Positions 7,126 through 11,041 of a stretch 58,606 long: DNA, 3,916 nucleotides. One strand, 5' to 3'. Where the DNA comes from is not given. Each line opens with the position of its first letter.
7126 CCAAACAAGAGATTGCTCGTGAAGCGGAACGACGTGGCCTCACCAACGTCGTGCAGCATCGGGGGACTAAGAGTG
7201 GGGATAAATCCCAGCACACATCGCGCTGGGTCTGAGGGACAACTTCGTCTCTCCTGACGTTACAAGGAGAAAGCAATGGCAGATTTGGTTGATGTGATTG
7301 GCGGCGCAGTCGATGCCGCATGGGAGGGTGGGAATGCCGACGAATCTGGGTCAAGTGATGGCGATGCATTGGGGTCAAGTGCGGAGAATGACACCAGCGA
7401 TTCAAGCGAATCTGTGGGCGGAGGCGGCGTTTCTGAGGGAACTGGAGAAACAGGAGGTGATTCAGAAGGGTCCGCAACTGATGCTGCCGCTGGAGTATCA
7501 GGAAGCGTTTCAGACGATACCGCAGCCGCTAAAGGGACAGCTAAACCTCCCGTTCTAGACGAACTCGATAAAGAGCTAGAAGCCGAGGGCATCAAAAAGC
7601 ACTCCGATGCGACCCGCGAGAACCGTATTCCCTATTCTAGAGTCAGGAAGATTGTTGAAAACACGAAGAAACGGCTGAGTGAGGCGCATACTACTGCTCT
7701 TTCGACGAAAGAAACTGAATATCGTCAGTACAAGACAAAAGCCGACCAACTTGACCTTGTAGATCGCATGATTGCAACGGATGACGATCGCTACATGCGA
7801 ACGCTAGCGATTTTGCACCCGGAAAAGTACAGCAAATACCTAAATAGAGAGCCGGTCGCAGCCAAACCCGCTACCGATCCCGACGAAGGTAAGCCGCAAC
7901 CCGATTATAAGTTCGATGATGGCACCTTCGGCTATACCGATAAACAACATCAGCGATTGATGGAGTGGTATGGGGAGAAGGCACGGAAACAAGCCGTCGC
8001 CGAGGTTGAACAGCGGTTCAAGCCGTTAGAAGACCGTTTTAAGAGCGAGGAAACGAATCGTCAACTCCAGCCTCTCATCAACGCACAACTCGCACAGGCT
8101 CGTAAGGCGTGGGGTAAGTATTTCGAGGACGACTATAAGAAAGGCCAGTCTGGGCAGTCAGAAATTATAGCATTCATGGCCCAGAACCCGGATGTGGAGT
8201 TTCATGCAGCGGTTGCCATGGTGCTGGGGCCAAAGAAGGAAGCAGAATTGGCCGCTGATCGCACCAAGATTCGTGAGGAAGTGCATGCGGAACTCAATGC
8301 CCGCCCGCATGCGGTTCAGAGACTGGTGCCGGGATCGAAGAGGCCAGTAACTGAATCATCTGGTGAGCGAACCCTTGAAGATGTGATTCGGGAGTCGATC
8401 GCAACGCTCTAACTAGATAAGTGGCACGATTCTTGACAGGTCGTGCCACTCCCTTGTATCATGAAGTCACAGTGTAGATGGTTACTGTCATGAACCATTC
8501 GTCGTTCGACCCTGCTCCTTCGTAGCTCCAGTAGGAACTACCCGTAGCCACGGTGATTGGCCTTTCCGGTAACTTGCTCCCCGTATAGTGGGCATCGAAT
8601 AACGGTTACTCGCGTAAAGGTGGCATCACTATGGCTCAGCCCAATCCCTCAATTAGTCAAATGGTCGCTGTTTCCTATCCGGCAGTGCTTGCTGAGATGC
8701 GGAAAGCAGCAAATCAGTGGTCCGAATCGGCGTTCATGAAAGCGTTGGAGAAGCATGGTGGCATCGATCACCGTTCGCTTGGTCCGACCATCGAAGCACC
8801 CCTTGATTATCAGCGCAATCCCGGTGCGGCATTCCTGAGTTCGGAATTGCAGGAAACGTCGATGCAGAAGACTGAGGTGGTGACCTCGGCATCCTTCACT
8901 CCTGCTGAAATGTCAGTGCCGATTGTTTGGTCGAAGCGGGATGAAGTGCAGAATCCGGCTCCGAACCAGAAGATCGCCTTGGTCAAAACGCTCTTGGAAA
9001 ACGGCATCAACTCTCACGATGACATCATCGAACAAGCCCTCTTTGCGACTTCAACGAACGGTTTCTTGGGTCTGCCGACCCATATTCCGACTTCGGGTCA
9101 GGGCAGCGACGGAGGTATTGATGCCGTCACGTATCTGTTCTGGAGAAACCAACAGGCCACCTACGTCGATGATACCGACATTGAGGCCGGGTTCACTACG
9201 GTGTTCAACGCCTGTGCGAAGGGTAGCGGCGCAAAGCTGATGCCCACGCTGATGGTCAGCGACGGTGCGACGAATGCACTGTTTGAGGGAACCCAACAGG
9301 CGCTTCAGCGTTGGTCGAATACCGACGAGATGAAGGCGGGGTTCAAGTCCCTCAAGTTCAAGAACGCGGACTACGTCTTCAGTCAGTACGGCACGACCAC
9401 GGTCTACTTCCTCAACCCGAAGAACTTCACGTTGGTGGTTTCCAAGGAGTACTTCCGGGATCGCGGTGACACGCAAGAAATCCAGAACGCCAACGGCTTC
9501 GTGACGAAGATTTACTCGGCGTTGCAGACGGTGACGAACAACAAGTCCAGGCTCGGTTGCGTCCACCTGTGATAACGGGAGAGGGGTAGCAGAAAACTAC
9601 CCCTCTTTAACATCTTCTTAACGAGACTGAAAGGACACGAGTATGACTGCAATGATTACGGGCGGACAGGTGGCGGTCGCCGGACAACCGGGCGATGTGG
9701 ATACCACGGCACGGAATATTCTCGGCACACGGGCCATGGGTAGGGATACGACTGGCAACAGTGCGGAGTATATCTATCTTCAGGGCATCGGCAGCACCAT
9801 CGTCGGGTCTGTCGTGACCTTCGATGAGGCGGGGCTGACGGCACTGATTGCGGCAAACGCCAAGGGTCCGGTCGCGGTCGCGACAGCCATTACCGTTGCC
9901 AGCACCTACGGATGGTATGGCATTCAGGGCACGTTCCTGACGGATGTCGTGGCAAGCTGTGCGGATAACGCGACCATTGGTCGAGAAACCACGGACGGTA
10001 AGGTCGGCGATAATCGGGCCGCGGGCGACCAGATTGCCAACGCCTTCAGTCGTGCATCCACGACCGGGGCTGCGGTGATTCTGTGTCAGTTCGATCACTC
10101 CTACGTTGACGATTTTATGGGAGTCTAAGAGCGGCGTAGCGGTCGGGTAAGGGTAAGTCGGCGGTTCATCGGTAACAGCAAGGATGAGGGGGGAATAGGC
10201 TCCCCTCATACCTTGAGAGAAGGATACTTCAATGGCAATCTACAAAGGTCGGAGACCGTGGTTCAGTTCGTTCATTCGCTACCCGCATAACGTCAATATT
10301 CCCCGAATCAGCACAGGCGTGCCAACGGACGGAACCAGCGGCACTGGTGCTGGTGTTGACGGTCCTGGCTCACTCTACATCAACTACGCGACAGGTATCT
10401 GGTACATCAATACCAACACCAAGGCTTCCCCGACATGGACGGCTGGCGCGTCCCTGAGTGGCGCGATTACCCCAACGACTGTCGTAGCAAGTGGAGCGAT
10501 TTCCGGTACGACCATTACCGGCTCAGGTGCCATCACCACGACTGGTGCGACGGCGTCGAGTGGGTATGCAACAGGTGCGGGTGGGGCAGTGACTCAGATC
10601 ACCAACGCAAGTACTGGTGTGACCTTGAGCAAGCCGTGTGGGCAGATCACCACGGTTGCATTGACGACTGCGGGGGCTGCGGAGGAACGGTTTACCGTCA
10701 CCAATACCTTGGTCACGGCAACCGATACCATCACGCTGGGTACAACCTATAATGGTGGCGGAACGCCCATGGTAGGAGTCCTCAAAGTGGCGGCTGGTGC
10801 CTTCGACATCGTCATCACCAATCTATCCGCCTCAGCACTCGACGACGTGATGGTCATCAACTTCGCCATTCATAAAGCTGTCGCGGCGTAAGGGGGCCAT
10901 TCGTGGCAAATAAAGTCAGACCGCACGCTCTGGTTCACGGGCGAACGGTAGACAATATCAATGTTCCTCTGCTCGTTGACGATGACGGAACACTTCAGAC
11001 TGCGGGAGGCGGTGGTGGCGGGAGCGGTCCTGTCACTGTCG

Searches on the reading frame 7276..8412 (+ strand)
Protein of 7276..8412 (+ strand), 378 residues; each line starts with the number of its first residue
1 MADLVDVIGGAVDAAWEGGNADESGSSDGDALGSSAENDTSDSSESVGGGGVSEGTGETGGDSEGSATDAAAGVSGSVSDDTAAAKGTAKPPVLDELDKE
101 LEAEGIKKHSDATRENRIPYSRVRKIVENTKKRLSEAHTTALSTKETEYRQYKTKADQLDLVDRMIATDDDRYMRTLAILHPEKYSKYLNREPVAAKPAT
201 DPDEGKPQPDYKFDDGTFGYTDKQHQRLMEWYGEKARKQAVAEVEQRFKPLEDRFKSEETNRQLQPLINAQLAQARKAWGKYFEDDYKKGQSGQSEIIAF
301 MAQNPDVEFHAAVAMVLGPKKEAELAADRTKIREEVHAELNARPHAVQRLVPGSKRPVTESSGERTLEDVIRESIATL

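Call 7: search_protein_families(library=pfam, proteins=[window:7276-8412:+], max_evalue=0.01)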
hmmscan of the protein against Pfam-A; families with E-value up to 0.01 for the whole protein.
window:7276-8412:+ (378 aa): 0 families

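Call 8: search_protein_families(library=phrogs, proteins=[window:7276-8412:+], max_evalue=0.01)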
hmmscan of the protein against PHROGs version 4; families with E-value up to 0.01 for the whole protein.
window:7276-8412:+ (378 aa): 1 family
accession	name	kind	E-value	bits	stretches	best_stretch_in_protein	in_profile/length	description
phrog_20392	-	unknown function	0.0062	17.3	0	17-96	49-129/228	-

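Call 83: search_protein_families(library=ncbifam, proteins=[window:7276-8412:+], max_evalue=0.1)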
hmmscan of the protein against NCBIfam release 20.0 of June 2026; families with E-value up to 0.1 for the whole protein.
window:7276-8412:+ (378 aa): 0 families

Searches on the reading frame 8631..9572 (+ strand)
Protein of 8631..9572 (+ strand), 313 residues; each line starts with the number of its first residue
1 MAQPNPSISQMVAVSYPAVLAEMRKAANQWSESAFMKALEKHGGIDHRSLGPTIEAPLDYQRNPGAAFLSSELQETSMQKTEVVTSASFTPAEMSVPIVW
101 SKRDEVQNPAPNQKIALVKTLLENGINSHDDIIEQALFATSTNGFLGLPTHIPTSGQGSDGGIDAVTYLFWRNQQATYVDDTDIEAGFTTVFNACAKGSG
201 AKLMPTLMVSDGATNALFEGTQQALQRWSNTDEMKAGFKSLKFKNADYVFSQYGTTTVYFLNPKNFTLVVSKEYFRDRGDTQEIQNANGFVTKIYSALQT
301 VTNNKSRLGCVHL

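Call 7: search_protein_families(library=pfam, proteins=[window:8631-9572:+], max_evalue=0.01)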
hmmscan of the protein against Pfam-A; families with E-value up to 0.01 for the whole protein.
window:8631-9572:+ (313 aa): 0 families

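Call 8: search_protein_families(library=phrogs, proteins=[window:8631-9572:+], max_evalue=0.01)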
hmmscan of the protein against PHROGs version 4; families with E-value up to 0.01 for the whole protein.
window:8631-9572:+ (313 aa): 2 families
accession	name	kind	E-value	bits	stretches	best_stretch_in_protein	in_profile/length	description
phrog_9953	-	head and packaging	1.1e-21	78.5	1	32-303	31-318/329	major head protein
phrog_14242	-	head and packaging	0.00053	19.8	1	163-302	233-376/396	major head protein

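Call 10: search_dna_similar(query=window:8631-9572:+, collection=phages, mode=protein, max_evalue=0.001, max_rows=30)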
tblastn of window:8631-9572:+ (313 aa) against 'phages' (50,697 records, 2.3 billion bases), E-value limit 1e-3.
Records with a match: 7; places in all: 7; records where one place covers at least 80% of the query: 5.
Best place of each record, by identity: <60% 7.
By first word of the organism name: Myxococcus 3; Bacteriophage 2; Stenotrophomonas 1; Bradyrhizobium 1.
By host as written in the record: - 2; Myxococcus xanthus strain DK883 2; Myxococcus xanthus 1; Stenotrophomonas maltophilia 1207 1; Bradyrhizobium japonicum S10J 1.
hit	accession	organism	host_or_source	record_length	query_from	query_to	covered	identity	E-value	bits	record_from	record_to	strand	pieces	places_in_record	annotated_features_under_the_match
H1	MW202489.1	Bacteriophage sp.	Manatee Spring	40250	1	311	99%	23.6%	2e-14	80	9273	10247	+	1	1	major virion structural protein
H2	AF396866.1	Myxococcus phage Mx8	Myxococcus xanthus strain DK883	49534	4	264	83%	27.5%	1e-14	81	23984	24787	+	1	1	major virion structural protein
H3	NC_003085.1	Myxococcus phage Mx8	Myxococcus xanthus strain DK883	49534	4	264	83%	27.5%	1e-14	81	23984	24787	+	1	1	major head protein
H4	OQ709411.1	Myxococcus phage Mx9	Myxococcus xanthus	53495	4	264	83%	26.5%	1e-13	77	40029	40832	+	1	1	putative major capsid protein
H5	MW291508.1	Stenotrophomonas phage BUCT555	Stenotrophomonas maltophilia 1207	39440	6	262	82%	26.2%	1e-14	80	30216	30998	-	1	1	major capsid protein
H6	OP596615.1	Bradyrhizobium phage ppBjS10J-1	Bradyrhizobium japonicum S10J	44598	25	262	76%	25.0%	2e-10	67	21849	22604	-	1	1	major capsid protein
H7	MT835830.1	Bacteriophage sp.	human fecal samples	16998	82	273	61%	26.8%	7e-9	63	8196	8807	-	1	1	record has no annotation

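Call 12: find_homologous_proteins(query=window:8631-9572:+, max_evalue=0.001)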
Query window:8631-9572:+ (313 aa): 979 proteins with E <= 0.001 among 1752 candidates; the best 120 are listed.
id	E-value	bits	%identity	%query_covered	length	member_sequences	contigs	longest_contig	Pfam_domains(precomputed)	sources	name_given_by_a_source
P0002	8.6e-207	703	100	100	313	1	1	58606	-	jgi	jgi:hypothetical protein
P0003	1.1e-175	601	86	98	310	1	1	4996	-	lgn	-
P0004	5.5e-173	592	85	98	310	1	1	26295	-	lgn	-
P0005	2.8e-162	557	81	98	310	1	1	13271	-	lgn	-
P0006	4.0e-162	556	80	98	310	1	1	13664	-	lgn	-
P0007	1.2e-159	548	79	98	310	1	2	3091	-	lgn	-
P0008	4.0e-158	543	80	98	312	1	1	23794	-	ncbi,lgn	-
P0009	1.1e-155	535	79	98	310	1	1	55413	-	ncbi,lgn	-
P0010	2.3e-155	534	77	98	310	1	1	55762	-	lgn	-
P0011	7.2e-155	533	76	98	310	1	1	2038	-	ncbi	-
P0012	2.5e-154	531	77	98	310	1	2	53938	-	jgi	jgi:hypothetical protein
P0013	3.3e-154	530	77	98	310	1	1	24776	-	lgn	-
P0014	1.0e-153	529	77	98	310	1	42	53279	-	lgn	-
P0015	1.5e-153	528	78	98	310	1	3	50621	-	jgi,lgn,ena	jgi:hypothetical protein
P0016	3.4e-153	527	77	98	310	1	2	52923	-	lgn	-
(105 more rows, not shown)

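Call 53: predict_structure(alignment_id=A3)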
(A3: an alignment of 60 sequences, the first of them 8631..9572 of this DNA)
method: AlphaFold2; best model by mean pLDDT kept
length: 313 residues; sequences in the alignment: 60
mean_pLDDT: 83.3   pTM: 0.79
mean pLDDT of the five models: 83.3, 81.9, 81.4, 80.9, 80.3
residues with pLDDT >= 90: 117; 70-90: 153; 50-70: 26; < 50: 17
segments of 3 or more residues with pLDDT < 50: 1-3, 225-238
pLDDT, mean of each block of 10 residues (from residue 1): 68 87 77 83 89 85 74 69 75 93 88 89 92 92 89 87 82 90 90 78 85 87 54 47 85 92 92 91 89 94 90 93
secondary structure, 60 per line:
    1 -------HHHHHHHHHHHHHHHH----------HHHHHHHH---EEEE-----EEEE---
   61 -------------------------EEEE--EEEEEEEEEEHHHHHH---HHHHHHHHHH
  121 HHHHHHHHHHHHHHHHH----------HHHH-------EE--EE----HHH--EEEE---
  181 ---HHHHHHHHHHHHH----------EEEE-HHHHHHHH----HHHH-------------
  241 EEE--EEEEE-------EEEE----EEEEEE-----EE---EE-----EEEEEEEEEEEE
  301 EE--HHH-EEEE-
elements in order: H8-23 H34-41 E45-48 E54-57 E86-89 E92-101 H102-107 H111-137 H148-151 E174-177 H184-196 E207-210 H212-219 H224-227 E241-243 E246-250 E258-261 E266-271 E289-302 E309-312

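Call 56: fold_search(model_id=the predicted structure, library=pdb)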
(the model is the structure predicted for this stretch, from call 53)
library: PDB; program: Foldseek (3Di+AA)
matches with E <= 10: 759; with E <= 0.001: 336
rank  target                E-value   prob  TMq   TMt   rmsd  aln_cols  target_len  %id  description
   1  8gta_A                3.1e-10  1.00  0.54  0.61   5.7       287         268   13  Cryo-EM structure of the marine siphophage vB_Dshs-R4C capsid (released 2023-07-12)
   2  6j3q_A                5.5e-10  1.00  0.55  0.51   7.9       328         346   10  Capsid structure of a freshwater cyanophage Siphoviridae Mic1 (released 2019-10-02)
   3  7z46_D                7.5e-10  1.00  0.52  0.47   8.1       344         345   12  Top part (C5) of bacteriophage SU10 capsid (released 2022-08-24)
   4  7z48_F                8.5e-10  1.00  0.54  0.50   7.7       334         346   12  Bottom part (C5) of bacteriophage SU10 capsid (released 2022-08-10)
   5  7z45_C                8.5e-10  1.00  0.49  0.46   8.4       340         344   12  Central part (C10) of bacteriophage SU10 capsid (released 2022-08-24)
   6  6nj8_A                9.1e-10  1.00  0.53  0.59   7.2       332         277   10  Encapsulin iron storage compartment from Quasibacillus thermotolerans (released 2019-08-07)
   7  8vjo_B                9.1e-10  1.00  0.53  0.58   7.3       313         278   15  Cryo-EM structure of Myxococcus xanthus EncA encapsulin shell loaded with EncD cargo (released 2024-05-08)
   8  7mh2_B                1.1e-09  1.00  0.54  0.59   7.1       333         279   10  T4GALA Engineered Protein Nanocage (released 2021-09-29)
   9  7z46_A                1.3e-09  1.00  0.48  0.44   8.6       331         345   14  Top part (C5) of bacteriophage SU10 capsid (released 2022-08-24)
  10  6tsu_A5               1.6e-09  1.00  0.56  0.59   6.0       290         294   11  Capsid of empty GTA particle computed with C5 symmetry (released 2020-07-22)
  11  9i8e_A                1.6e-09  1.00  0.54  0.60   7.2       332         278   11  Structure of Encapsulin from Dendrosporobacter quercicolus (released 2025-05-21)
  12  9fy6_B                1.7e-09  1.00  0.53  0.59   7.8       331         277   12  Single particle cryo-EM reconstruction of Bacillus Methanolicus encapsulin nano compartment (released 2025-06-11)
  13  9ny2_A                1.8e-09  1.00  0.53  0.52   7.5       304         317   12  Pseudomonas phage Pa223 capsid (released 2025-08-06)
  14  6j3q_a                2.5e-09  1.00  0.58  0.54   5.9       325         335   11  Capsid structure of a freshwater cyanophage Siphoviridae Mic1 (released 2019-10-02)
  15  7f38_I                4.1e-09  1.00  0.57  0.51   6.5       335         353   14  Cyanophage A-1(L) capsid asymmetric unit (released 2021-09-29)
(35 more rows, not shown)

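Call 74: find_encoding_contigs(protein=P0004, flank=10000, max_places=2)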
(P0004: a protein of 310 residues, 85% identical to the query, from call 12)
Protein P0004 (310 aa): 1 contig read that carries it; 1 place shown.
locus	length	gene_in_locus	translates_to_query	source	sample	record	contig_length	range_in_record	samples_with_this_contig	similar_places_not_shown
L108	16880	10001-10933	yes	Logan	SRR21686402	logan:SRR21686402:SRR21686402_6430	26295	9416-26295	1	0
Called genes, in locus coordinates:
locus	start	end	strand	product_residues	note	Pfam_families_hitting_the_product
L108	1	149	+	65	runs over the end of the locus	-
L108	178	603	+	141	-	-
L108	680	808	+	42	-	-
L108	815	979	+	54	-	-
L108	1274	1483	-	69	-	-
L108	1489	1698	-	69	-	-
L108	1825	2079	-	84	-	-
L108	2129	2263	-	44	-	-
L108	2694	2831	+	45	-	-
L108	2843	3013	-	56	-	-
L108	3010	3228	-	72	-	-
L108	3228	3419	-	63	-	-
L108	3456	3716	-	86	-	-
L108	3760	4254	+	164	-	-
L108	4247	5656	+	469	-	PF04466:Terminase_3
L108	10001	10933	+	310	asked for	-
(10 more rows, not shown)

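Call 75: find_encoding_contigs(protein=P0009, flank=10000, max_places=2)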
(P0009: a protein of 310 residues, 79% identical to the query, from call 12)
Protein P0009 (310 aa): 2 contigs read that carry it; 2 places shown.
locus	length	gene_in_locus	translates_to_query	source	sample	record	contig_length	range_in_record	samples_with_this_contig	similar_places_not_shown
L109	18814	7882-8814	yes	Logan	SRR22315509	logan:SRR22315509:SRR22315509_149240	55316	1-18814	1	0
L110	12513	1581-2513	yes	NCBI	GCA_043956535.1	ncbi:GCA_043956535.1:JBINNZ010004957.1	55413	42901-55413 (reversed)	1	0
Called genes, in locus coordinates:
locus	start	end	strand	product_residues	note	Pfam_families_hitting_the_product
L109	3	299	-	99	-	?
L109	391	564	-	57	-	-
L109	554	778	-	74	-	-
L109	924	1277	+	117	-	-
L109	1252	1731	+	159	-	-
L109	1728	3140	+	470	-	PF04466:Terminase_3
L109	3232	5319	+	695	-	-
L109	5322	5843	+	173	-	PF13392:HNH_3 (weak)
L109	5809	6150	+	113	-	-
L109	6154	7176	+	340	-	-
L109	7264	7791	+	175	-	PF02945:Endonuclease_7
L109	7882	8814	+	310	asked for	-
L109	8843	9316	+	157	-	-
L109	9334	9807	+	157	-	-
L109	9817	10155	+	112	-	-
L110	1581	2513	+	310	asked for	-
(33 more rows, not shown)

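Call 83: search_protein_families(library=ncbifam, proteins=[window:8631-9572:+], max_evalue=0.1)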
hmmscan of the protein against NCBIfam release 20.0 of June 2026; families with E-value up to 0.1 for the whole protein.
window:8631-9572:+ (313 aa): 1 family
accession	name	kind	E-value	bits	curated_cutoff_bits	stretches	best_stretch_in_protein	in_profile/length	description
NF033394.1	capsid_maj_Podo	equivalog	8.8e-41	140.1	80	1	14-310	8-306/311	phage major capsid protein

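Call 96: get_annotated_region(hit=H2, flank=200)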
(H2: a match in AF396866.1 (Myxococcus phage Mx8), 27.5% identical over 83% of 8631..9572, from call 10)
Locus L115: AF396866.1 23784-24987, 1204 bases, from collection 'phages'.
description: Bacteriophage Mx8, complete genome.
organism: Myxococcus phage Mx8 (NCBI taxid 49964)
taxonomy: Viruses; Duplodnaviria; Heunggongvirae; Uroviricota; Caudoviricetes; Myxoctovirus; Myxoctovirus Mx8
host: Myxococcus xanthus strain DK883; source: -; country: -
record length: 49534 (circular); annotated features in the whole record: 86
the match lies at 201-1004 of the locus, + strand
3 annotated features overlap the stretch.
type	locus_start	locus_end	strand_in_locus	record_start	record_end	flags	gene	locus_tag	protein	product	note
CDS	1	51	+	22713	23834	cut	-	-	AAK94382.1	p47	-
CDS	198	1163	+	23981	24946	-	-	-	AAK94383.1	major virion structural protein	-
CDS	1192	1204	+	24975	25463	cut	-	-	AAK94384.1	major virion structural protein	-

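Call 97: get_annotated_region(hit=H5, flank=200)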
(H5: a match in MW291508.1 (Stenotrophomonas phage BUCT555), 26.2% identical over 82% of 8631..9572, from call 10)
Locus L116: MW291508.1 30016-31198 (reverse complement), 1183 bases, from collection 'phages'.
description: Stenotrophomonas phage BUCT555, complete genome.
organism: Stenotrophomonas phage BUCT555 (NCBI taxid 2796513)
taxonomy: Viruses; Duplodnaviria; Heunggongvirae; Uroviricota; Caudoviricetes
host: Stenotrophomonas maltophilia 1207; source: hospital sewage; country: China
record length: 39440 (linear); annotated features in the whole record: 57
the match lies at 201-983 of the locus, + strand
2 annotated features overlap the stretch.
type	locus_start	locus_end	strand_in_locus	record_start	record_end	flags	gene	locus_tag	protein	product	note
CDS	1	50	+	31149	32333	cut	-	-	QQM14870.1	hypothetical protein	-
CDS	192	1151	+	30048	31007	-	-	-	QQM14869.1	major capsid protein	-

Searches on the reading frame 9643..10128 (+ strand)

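Call 65: search_protein_families(library=phrogs, proteins=[window:9643-10128:+], max_evalue=0.1)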
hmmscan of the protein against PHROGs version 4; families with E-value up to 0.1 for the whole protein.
window:9643-10128:+ (161 aa): 1 family
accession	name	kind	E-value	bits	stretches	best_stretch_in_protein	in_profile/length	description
phrog_29386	-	head and packaging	2.2e-12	48.2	1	22-139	30-158/191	virion structural protein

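Call 66: search_protein_families(library=pfam, proteins=[window:9643-10128:+], max_evalue=0.1)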
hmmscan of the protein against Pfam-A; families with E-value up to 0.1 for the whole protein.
window:9643-10128:+ (161 aa): 0 families

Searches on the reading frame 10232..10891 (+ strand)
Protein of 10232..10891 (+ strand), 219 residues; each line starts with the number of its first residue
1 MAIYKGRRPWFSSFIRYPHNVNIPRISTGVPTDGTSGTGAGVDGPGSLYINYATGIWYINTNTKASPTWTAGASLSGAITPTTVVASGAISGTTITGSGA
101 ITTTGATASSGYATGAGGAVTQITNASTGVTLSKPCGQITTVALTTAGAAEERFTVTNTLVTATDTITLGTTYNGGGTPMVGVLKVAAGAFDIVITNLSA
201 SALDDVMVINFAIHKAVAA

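Call 65: search_protein_families(library=phrogs, proteins=[window:10232-10891:+], max_evalue=0.1)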
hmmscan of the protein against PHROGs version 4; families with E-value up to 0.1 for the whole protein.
window:10232-10891:+ (219 aa): 1 family
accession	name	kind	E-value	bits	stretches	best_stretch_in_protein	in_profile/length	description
phrog_18251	-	unknown function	8.5e-20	72.4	1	61-217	124-282/284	-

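Call 66: search_protein_families(library=pfam, proteins=[window:10232-10891:+], max_evalue=0.1)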
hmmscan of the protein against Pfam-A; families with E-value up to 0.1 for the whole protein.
window:10232-10891:+ (219 aa): 0 families
